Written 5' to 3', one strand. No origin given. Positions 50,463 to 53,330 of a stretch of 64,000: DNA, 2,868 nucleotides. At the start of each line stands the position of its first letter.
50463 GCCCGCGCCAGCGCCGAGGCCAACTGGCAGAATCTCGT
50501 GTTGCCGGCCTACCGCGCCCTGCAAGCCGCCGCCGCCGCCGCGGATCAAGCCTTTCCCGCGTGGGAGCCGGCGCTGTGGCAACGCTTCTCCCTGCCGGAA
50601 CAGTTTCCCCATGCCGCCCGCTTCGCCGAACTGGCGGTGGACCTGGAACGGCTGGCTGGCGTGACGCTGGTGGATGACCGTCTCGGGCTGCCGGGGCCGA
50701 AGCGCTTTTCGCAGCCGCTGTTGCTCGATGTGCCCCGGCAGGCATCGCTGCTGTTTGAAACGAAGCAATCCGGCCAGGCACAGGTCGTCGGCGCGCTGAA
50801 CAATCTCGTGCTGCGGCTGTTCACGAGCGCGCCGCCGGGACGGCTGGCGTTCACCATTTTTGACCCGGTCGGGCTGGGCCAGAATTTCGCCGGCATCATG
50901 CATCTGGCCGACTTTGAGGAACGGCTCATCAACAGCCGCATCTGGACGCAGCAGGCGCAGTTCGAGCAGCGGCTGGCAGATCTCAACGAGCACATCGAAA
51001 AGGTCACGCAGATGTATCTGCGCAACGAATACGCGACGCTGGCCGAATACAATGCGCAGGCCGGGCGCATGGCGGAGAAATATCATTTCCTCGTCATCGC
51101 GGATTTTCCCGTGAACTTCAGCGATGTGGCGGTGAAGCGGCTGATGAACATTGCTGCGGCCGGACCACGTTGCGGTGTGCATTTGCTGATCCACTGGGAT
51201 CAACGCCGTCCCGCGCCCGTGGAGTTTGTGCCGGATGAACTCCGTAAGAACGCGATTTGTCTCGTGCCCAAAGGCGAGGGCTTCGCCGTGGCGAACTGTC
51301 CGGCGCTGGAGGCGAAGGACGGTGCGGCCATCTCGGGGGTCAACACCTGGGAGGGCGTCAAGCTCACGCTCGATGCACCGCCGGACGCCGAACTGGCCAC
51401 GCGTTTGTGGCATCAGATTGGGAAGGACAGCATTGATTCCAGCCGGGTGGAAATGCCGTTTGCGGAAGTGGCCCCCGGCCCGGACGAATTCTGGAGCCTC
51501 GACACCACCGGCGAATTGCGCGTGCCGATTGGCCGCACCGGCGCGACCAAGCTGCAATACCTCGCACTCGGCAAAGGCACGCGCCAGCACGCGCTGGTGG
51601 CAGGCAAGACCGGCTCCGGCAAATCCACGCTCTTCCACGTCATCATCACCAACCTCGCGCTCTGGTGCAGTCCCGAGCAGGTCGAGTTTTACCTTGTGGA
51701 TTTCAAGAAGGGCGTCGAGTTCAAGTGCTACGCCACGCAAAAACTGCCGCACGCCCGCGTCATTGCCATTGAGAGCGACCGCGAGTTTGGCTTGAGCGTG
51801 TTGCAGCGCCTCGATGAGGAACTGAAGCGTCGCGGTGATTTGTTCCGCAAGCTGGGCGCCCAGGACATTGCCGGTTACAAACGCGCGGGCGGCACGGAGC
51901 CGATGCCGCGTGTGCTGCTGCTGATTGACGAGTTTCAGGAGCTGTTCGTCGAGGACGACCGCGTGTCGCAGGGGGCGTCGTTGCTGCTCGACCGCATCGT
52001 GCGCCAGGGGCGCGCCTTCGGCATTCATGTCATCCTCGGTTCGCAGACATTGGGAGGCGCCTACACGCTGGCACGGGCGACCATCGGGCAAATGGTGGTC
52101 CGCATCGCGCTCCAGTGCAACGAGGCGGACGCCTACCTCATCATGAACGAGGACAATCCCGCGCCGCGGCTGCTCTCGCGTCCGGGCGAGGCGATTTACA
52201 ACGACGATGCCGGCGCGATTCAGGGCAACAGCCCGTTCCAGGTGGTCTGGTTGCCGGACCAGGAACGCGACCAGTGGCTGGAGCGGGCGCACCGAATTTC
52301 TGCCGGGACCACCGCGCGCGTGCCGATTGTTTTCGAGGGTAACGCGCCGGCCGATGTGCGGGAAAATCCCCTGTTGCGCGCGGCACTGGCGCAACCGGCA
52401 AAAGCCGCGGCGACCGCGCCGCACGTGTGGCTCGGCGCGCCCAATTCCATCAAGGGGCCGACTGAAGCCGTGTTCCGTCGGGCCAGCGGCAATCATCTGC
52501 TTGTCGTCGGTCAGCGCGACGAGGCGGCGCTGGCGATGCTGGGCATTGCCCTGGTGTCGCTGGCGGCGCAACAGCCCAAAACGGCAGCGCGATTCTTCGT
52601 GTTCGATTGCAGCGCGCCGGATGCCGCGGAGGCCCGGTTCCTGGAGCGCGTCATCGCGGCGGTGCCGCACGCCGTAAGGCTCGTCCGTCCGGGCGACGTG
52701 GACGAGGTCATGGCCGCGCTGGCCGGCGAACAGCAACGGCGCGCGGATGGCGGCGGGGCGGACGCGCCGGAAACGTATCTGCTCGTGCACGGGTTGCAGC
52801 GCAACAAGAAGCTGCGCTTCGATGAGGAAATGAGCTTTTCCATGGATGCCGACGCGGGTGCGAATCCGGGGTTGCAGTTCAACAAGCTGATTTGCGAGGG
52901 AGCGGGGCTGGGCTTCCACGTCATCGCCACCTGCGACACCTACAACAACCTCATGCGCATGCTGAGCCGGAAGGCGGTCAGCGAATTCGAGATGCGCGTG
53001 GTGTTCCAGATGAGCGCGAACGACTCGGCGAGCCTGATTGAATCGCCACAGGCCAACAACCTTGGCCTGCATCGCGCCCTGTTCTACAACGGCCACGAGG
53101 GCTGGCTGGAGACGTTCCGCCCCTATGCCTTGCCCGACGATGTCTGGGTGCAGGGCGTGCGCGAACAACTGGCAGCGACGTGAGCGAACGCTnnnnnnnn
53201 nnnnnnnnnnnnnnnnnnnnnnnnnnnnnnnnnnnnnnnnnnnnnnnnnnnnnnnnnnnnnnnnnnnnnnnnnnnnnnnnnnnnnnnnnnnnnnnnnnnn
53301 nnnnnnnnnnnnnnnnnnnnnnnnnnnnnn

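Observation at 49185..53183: Unusual ATPase layout: only the middle of three FtsK-like modules is catalytic, and coiled coils lie on both sides of the TM pair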

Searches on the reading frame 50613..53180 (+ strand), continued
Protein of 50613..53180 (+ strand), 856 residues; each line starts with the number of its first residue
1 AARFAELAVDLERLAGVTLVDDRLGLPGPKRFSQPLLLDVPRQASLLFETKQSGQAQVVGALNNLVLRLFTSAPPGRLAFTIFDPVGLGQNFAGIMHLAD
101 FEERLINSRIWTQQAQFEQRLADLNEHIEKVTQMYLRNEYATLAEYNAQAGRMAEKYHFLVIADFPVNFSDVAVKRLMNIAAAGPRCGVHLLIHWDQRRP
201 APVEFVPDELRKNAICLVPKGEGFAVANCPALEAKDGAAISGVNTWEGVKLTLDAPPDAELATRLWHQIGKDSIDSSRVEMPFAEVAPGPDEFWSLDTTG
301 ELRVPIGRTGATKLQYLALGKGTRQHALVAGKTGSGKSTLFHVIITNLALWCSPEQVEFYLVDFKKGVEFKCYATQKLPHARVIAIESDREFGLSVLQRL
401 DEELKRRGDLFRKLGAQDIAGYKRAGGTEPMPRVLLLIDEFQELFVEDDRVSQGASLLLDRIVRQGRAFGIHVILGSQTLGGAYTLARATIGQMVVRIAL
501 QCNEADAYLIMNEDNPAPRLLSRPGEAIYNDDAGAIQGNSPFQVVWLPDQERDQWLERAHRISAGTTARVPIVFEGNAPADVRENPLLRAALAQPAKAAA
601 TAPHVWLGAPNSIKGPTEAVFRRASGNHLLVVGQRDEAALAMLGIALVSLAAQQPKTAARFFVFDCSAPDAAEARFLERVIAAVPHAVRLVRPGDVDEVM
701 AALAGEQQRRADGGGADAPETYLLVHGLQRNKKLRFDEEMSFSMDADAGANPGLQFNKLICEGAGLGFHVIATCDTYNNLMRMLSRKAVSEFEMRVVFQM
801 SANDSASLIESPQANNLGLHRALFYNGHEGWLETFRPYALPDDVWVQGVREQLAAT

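Call 65: fold_search(model_id=the predicted structure, library=pdb)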
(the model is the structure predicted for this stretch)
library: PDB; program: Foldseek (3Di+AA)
matches with E <= 10: 1565; with E <= 0.001: 327
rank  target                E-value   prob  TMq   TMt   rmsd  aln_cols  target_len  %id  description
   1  4nh0_A                1.8e-31  1.00  0.41  0.40  13.6       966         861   16  Cytoplasmic domain of the Thermomonospora curvata Type VII Secretion ATPase EccC (released 2015-02-11)
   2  4nh0_B                4.0e-30  1.00  0.41  0.41  14.8       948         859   16  Cytoplasmic domain of the Thermomonospora curvata Type VII Secretion ATPase EccC (released 2015-02-11)
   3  4n1a_A                7.0e-24  1.00  0.41  0.58   7.9       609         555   16  Thermomonospora curvata EccC (ATPases 2 and 3) in complex with a signal sequence peptide (released 2015-02-11)
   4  4n1a_B                3.4e-23  1.00  0.40  0.57   7.8       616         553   17  Thermomonospora curvata EccC (ATPases 2 and 3) in complex with a signal sequence peptide (released 2015-02-11)
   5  4n1a_C                1.1e-22  1.00  0.40  0.56   8.1       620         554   16  Thermomonospora curvata EccC (ATPases 2 and 3) in complex with a signal sequence peptide (released 2015-02-11)
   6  4lya                  2.5e-22  1.00  0.41  0.62   7.0       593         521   15  EssC (ATPases 2 and 3) from Geobacillus thermodenitrificans (SeMet) (released 2015-02-04)
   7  5fv0_A                4.7e-20  1.00  0.32  0.45  10.2       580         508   15  The cytoplasmic domain of EssC (released 2016-03-02)
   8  5fv0_B                7.1e-18  1.00  0.32  0.49  10.0       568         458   14  The cytoplasmic domain of EssC (released 2016-03-02)
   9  2ius_A                1.9e-15  1.00  0.30  0.62   9.7       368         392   21  E. coli FtsK motor domain (released 2006-08-29)
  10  2iut_A                2.5e-15  1.00  0.29  0.59   9.8       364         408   20  P. aeruginosa FtsK motor domain, dimeric (released 2006-08-29)
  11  2ius_D                4.6e-15  1.00  0.30  0.62   4.0       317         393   22  E. coli FtsK motor domain (released 2006-08-29)
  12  6t8b_C                7.2e-15  1.00  0.30  0.63   9.3       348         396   21  FtsK motor domain with dsDNA, translocating state (released 2019-11-20)
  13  6t8o_F                7.2e-15  1.00  0.29  0.61  15.7       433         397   20  Stalled FtsK motor domain bound to dsDNA end (released 2019-11-20)
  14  6t8o_D                1.2e-14  1.00  0.29  0.60  10.8       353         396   21  Stalled FtsK motor domain bound to dsDNA end (released 2019-11-20)
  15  6t8b_B                1.2e-14  1.00  0.30  0.61  14.6       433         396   19  FtsK motor domain with dsDNA, translocating state (released 2019-11-20)
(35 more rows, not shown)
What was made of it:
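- Closest known: FtsK/SpoIIIE DNA translocases. Same: Module 2 belongs to the same P-loop family (Pfam PF01580) and superposes on the FtsK motor (call 65).
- Checked: It aligns along its whole length to EccC D1-D3 (4nh0, E 2e-31, 966 alignment columns; call 65).
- FtsK motor domains and the TcpA coupling protein appear among the structural matches (call 65).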

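Call 106: search_dna_similar(query=window:50613-53180:+, collection=plasmids, mode=protein, max_rows=15)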
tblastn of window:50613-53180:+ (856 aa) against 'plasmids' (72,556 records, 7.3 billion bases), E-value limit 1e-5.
Records with a match: 1089; places in all: 1228; records where one place covers at least 80% of the query: 2.
Best place of each record, by identity: <60% 1089.
By first word of the organism name: Bacillus 209; Ralstonia 135; Priestia 122; Clostridium 115; Enterococcus 112; Sinorhizobium 81; Mycobacterium 54; Streptomyces 43; Mycolicibacterium 19; Paenibacillus 9; and 87 more.
By predicted mobility (MOB-suite, as given by PLSDB): non-mobilizable 583; mobilizable 420; conjugative 86.
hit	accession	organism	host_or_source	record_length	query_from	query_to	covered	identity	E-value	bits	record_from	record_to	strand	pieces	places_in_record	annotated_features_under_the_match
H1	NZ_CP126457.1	Rhodococcus sp. AH-ZY2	single cell,soil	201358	62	843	91%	30.0%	2e-91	324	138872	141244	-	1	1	FtsK/SpoIIIE domain-containing protein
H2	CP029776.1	Deinococcus actinosclerus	mixed culture,wastewater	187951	30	844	95%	27.9%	1e-60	232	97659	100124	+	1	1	DNA translocase FtsK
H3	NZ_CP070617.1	Rhodococcus pseudokoreensis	cell culture,rhizosphere of apple ...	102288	75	734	77%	28.1%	2e-48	194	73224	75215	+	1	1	FtsK/SpoIIIE domain-containing protein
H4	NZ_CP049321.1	Caballeronia sp. SBC2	whole organism,soil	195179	71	579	59%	32.5%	6e-68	254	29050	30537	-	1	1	FtsK/SpoIIIE domain-containing protein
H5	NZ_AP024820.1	Helicobacter sp. NHP19-012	Felis catus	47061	66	531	54%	28.2%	6e-40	168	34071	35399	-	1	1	FtsK/SpoIIIE domain-containing protein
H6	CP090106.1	Sinorhizobium meliloti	Medicago,Cell culture,Plant nodule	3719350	220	557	39%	25.4%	8e-8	64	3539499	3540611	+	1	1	DNA translocase FtsK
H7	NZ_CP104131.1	Sinorhizobium sp. K101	Phaseolus vulgaris,cell ...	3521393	220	557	39%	25.4%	1e-7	64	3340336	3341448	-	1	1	none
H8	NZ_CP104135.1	Sinorhizobium sp. C101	Phaseolus vulgaris,cell ...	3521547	220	557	39%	25.4%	1e-7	64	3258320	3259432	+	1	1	none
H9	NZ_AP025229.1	Clostridium perfringens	-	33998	218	553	39%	24.8%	7e-7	61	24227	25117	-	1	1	FtsK/SpoIIIE domain-containing protein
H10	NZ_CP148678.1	Clostridium perfringens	Aves,single cell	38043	218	553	39%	24.8%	7e-7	61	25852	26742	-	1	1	FtsK/SpoIIIE domain-containing protein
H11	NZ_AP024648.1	Arthrobacter sp. StoSoilB13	-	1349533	299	569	32%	29.7%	1e-13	83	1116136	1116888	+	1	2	record has no annotation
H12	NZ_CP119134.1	Streptomyces sp. FXJ1.172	cell culture,red soil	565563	290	532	28%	33.0%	8e-17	94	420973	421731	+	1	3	eccCa: type VII secretion protein EccCa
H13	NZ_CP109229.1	Streptomyces anthocyanicus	-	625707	290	532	28%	32.6%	3e-17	95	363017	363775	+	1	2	eccCa: type VII secretion protein EccCa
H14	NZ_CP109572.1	Streptomyces anthocyanicus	-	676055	290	532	28%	32.6%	3e-17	95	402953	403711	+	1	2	eccCa: type VII secretion protein EccCa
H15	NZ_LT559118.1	Nonomuraea gerenzanensis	-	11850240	326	535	25%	37.1%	4e-21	107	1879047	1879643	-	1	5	none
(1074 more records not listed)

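Call 107: get_annotated_region(hit=H1, flank=6000)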
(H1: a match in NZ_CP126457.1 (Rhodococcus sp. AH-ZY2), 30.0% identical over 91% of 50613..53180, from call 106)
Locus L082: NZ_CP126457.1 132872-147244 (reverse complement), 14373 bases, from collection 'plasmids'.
description: Rhodococcus sp. AH-ZY2 plasmid unnamed1, complete sequence
organism: Rhodococcus sp. AH-ZY2 (NCBI taxid 3047468)
taxonomy: Bacteria; Actinomycetota; Actinomycetes; Mycobacteriales; Nocardiaceae; Rhodococcus; Rhodococcus sp. AH-ZY2
host: -; source: single cell,soil; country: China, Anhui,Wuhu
typing (MOB-suite, as given by PLSDB): conjugative; relaxase MOBF,MOBP; mating-pair formation MPF_T
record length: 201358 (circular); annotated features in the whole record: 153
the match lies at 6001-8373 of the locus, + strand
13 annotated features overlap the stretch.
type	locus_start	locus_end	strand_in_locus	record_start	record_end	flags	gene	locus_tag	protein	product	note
CDS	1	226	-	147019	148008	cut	-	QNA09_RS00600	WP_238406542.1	hypothetical protein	-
CDS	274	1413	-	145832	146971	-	-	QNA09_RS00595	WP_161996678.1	ATP-binding protein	-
CDS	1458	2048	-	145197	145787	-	-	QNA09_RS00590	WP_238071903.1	LuxR C-terminal-related transcriptional regulator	GO:0006355 - regulation of DNA-templated transcription [Evidence IEA]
CDS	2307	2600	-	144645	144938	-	-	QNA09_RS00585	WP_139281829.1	hypothetical protein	-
CDS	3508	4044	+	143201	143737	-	-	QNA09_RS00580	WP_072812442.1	hypothetical protein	-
CDS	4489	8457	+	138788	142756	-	-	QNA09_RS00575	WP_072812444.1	FtsK/SpoIIIE domain-containing protein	-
CDS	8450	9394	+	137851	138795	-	-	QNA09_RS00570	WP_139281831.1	hypothetical protein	-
CDS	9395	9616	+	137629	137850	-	-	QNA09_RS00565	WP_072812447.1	hypothetical protein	-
CDS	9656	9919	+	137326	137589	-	-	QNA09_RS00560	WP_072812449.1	hypothetical protein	-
CDS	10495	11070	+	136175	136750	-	-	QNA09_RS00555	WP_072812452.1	TerD family protein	GO:0006950 - response to stress [Evidence IEA]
CDS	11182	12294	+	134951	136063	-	-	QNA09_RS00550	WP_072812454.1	DUF475 domain-containing protein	-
CDS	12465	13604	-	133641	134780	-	-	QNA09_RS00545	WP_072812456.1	TerD family protein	-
CDS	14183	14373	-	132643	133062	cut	-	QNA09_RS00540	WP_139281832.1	hypothetical protein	-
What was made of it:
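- Relatives occur on plasmids, one of them conjugative (calls 106, 107).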

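Call 108: get_annotated_region(hit=H2, flank=6000)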
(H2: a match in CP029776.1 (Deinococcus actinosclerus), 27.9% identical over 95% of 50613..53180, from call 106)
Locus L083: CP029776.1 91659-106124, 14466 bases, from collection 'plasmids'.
description: Deinococcus actinosclerus strain SJTR plasmid unnamed2, complete sequence
organism: Deinococcus actinosclerus (NCBI taxid 1768108)
taxonomy: Bacteria; Deinococcota; Deinococci; Deinococcales; Deinococcaceae; Deinococcus; Deinococcus actinosclerus
host: -; source: mixed culture,wastewater; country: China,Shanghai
typing (MOB-suite, as given by PLSDB): non-mobilizable
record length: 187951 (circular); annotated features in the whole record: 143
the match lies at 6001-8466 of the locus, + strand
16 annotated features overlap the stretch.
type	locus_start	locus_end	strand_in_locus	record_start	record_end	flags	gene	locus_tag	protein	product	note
CDS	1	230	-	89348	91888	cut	-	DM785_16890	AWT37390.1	hypothetical protein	-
CDS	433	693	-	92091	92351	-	-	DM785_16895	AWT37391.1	hypothetical protein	-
CDS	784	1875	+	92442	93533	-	-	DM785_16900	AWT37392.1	IS701 family transposase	-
CDS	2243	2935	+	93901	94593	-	-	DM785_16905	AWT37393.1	IS701 family transposase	-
CDS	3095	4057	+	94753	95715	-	-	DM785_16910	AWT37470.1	IS4 family transposase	-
CDS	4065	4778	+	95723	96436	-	-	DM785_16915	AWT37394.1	hypothetical protein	-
CDS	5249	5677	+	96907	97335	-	-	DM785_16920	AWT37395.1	hypothetical protein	-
CDS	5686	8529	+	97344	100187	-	-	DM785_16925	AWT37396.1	DNA translocase FtsK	-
CDS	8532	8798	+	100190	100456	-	-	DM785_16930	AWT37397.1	hypothetical protein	-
CDS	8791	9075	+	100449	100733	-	-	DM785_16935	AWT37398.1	hypothetical protein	-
CDS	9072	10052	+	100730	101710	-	-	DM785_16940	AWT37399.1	hypothetical protein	-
CDS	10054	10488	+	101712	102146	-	-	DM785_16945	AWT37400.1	hypothetical protein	-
CDS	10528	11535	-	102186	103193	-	-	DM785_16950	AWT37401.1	hypothetical protein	-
CDS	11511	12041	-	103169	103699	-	-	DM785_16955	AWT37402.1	hypothetical protein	-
CDS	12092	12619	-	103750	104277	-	-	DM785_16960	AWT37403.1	hypothetical protein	-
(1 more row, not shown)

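Call 109: search_protein_families(library=pfam, proteins=[L082:3508-4041:+, L082:8450-9391:+, L082:9395-9613:+, L082:9656-9916:+, L083:5249-5674:+, L083:8532-8795:+, L083:8791-9072:+, L083:9072-10049:+, L082:4489-8454:+, L083:5686-8526:+], max_evalue=0.05)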
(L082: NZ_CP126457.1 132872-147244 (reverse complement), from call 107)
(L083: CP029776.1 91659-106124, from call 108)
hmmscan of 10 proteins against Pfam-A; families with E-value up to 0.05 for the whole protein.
L082:3508-4041:+ (178 aa): 0 families

L082:8450-9391:+ (314 aa): 0 families

L082:9395-9613:+ (73 aa): 0 families

L082:9656-9916:+ (87 aa): 3 families
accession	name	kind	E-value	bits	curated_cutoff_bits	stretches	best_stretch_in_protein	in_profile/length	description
PF16331.10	TolA_bind_tri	-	0.0029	18.1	30.1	0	11-33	34-56/76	TolA binding protein trimerisation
PF06013.18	WXG100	-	0.0051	17.5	27.3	1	5-82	3-82/86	Proteins of 100 residues with WXG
PF05739.25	SNARE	-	0.018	15.4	26.8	0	59-84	2-27/53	SNARE domain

L083:5249-5674:+ (142 aa): 3 families
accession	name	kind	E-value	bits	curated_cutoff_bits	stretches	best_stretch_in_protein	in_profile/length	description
PF11026.13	DUF2721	-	0.00028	21.2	28.3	1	82-139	25-82/129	Protein of unknown function (DUF2721)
PF09850.14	DotU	-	0.044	13.9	27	1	79-140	138-202/205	Type VI secretion system protein DotU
PF06738.18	ThrE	-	0.045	13.6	26.3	0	86-140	72-126/241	Putative threonine/serine exporter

L083:8532-8795:+ (88 aa): 2 families
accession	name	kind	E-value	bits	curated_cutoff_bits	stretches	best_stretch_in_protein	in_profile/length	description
PF06013.18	WXG100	-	0.00027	21.6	27.3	1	7-64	8-65/86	Proteins of 100 residues with WXG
PF08653.15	DASH_Dam1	-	0.0015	18.8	26.6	1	1-30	15-44/56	DASH complex subunit Dam1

L083:8791-9072:+ (94 aa): 1 family
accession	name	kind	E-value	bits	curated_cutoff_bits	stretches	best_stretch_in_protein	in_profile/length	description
PF06013.18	WXG100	-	7.6e-05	23.3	27.3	1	11-86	9-84/86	Proteins of 100 residues with WXG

L083:9072-10049:+ (326 aa): 1 family
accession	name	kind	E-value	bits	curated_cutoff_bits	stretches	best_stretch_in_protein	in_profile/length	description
PF02465.23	FliD_N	-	0.029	15.5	24.8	1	108-183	5-82/97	Flagellar hook-associated protein 2 N-terminus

L082:4489-8454:+ (1322 aa): 5 families
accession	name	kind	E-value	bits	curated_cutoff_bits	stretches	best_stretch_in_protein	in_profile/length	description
PF01580.24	FtsK_SpoIIIE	-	1.9e-26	93.4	24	1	763-954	10-220/221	FtsK/SpoIIIE family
PF02342.23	TerD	-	4.4e-19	69.1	25.3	1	1-156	1-186/187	TerD domain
PF05729.18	NACHT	-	0.00014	22.2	26.7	1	800-828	4-32/167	NACHT domain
PF13191.12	AAA_16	-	0.0037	18.2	32.6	0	790-928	18-151/167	AAA ATPase domain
PF13401.12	AAA_22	-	0.012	16.3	27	0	800-922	9-98/130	AAA domain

L083:5686-8526:+ (947 aa): 1 family
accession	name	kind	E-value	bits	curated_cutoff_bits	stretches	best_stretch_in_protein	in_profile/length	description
PF01580.24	FtsK_SpoIIIE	-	2.4e-28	99.5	24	1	353-521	23-219/221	FtsK/SpoIIIE family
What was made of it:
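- The Rhodococcus plasmid homolog has an N-terminal TerD domain and sits among TerD genes (calls 107, 109).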

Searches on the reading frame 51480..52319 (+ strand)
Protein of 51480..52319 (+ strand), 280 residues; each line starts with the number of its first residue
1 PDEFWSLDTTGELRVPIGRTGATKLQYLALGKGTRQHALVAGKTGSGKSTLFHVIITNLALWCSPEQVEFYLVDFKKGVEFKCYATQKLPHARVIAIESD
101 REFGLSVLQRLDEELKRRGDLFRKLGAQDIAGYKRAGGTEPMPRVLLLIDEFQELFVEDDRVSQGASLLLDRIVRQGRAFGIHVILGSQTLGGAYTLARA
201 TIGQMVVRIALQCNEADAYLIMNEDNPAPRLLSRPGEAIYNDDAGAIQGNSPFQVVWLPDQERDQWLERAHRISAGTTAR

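Call 38: search_protein_families(library=pfam, proteins=[window:51480-52300:+], max_evalue=10)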
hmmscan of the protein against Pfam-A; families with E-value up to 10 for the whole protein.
window:51480-52300:+ (273 aa): 18 families
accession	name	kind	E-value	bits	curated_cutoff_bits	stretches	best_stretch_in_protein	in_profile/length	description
PF01580.24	FtsK_SpoIIIE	-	3.3e-28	99.1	24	1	17-190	22-218/221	FtsK/SpoIIIE family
PF13401.12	AAA_22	-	1.9e-05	25.4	27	1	34-163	4-97/130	AAA domain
PF05729.18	NACHT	-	2.3e-05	24.8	26.7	1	39-71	4-37/167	NACHT domain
PF01935.23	DUF87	-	0.00023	21.8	23.2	1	27-60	15-48/220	Helicase HerA, central domain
PF12846.13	AAA_10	-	0.0011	18.6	27.5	1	34-99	20-82/362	AAA-like domain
PF13555.12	AAA_29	-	0.0038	17.4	27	1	37-56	24-43/61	P-loop containing region of AAA domain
PF01637.24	ATPase_2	-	0.0042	17.4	33.2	1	30-158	15-124/225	ATPase domain predominantly from Archaea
PF13191.12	AAA_16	-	0.005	17.8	32.6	1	31-155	20-144/167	AAA ATPase domain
PF20703.3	nSTAND1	-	0.0063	16.6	27.1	1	34-162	32-134/379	Novel STAND NTPase 1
PF10412.15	TrwB_AAD_bind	-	0.0095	15.3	20.5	2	35-58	15-38/387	Type IV secretion-system coupling protein DNA-binding domain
PF25199.1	nSTAND_NTPase5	-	0.01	16.1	34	1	32-64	38-67/145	Novel STAND NTPase 5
PF00437.27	T2SSE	-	0.015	14.4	24.9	1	18-59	125-166/370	Type II/IV secretion system protein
PF00005.33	ABC_tran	-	0.016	16.3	25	1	37-60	13-36/137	ABC transporter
PF24883.2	NPHP3_N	-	0.019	15.6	24.8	1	36-78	23-63/164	Nephrocystin 3, N-terminal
PF00270.35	DEAD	-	0.068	13.3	26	1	34-60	12-39/167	DEAD/DEAH box helicase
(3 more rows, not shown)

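Call 44: search_protein_families(library=ncbifam, proteins=[window:51480-52319:+], max_evalue=10)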
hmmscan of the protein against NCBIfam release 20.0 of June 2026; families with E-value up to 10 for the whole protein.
window:51480-52319:+ (280 aa): 22 families
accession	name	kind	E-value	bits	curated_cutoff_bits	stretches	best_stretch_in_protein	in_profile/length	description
TIGR03928.1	T7_EssCb_Firm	equivalog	1e-34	119.5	778.4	2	9-189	442-621/1296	type VII secretion protein EssC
TIGR03924.1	T7SS_EccC_a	equivalog_domain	1.6e-34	119.7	509.15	1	2-194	412-610/673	type VII secretion protein EccCa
TIGR03925.1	T7SS_EccC_b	equivalog_domain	6.2e-23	80.9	346.55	1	10-218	47-254/564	type VII secretion protein EccCb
NF007615.0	PRK10263.1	equivalog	3.8e-10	38.1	1566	2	36-134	1011-1105/1355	DNA translocase FtsK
NF041017.1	DNA_import_CedB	equivalog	0.0009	18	700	2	143-191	472-516/590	DNA import protein CedB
TIGR02782.1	TrbB_P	equivalog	0.012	14.9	304.55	1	34-85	135-182/303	P-type conjugative transfer ATPase TrbB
NF010469.0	PRK13894.1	subfamily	0.014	14.8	508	1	34-68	146-182/320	conjugal transfer ATPase TrbB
NF040937.1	HerA_Thermprot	equivalog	0.015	13.7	800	1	166-225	370-428/487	DNA double-strand break repair helicase HerA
TIGR00618.1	sbcc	subfamily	0.015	13.2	478.5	1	36-62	28-52/1043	exonuclease subunit SbcC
TIGR00929.1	VirB4_CagE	subfamily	0.032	12.4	643.1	1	37-59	439-461/792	VirB4 family type IV secretion/conjugal transfer ATPase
NF000355.4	ribo_prot_ABC_F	equivalog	0.038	12.9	380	1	35-59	339-363/499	ribosomal protection-like ABC-F family protein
NF010447.0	PRK13873.1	equivalog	0.04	11.8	1020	1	27-117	433-520/815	conjugal transfer protein TrbE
NF010404.0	PRK13830.1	subfamily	0.056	11.1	810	1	28-60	449-481/818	conjugal transfer protein TrbE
NF040873.1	AztA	equivalog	0.062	12.8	220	1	34-56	17-39/191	zinc ABC transporter ATP-binding protein AztA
NF010407.0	PRK13833.1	subfamily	0.12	11.8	499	1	35-86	144-191/323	conjugal transfer protein TrbB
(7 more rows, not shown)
